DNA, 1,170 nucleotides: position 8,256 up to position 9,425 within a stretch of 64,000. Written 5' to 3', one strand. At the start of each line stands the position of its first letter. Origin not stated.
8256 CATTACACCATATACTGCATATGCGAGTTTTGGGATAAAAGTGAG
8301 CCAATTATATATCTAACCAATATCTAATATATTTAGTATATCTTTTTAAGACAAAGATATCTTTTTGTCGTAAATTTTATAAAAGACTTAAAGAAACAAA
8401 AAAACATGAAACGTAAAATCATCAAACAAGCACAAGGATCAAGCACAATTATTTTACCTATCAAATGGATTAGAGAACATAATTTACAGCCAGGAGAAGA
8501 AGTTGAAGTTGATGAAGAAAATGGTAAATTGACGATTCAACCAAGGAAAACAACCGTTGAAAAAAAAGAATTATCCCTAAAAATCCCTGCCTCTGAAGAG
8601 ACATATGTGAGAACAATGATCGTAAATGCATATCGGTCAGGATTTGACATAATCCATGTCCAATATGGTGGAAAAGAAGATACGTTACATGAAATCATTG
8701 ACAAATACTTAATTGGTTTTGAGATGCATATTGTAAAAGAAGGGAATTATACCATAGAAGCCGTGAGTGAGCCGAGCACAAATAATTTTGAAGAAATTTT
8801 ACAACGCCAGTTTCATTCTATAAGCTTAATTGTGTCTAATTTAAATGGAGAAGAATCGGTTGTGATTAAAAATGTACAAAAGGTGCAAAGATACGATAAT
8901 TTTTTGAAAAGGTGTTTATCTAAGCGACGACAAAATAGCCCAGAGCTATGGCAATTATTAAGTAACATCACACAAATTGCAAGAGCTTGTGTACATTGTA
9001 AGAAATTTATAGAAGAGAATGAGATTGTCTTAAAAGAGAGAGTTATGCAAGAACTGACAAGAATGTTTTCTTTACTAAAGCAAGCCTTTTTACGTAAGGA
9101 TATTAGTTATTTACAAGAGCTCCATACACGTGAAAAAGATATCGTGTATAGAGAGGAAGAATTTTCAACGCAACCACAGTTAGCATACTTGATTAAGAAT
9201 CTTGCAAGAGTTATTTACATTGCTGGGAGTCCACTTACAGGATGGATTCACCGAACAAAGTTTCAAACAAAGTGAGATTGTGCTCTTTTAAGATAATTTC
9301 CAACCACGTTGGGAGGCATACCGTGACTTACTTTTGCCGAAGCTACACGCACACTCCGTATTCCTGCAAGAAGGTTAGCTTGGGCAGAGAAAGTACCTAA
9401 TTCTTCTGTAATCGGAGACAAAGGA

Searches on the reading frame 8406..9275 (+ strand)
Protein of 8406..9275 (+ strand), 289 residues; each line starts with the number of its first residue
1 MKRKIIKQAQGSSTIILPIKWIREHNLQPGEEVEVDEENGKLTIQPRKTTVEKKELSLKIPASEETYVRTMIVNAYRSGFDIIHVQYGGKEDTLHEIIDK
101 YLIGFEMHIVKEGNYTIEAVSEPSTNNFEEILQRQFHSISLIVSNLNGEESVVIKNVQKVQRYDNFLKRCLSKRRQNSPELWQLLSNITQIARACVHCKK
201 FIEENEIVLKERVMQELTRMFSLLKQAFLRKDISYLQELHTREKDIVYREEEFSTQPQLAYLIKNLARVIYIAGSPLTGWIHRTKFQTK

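Call 38: search_protein_families(library=ncbifam, proteins=[window:8406-9275:+], max_evalue=0.00001)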
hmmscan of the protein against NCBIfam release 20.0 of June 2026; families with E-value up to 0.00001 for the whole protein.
window:8406-9275:+ (289 aa): 0 families

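Call 67: search_protein_families(library=pfam, proteins=[window:8406-9275:+], max_evalue=0.001)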
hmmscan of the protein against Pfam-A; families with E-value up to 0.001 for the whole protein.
window:8406-9275:+ (289 aa): 1 family
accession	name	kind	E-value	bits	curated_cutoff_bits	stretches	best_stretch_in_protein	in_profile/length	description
PF04014.23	MazE_antitoxin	-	5.3e-09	36.3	24.7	1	12-49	7-45/48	Antidote-toxin recognition MazE, bacterial antitoxin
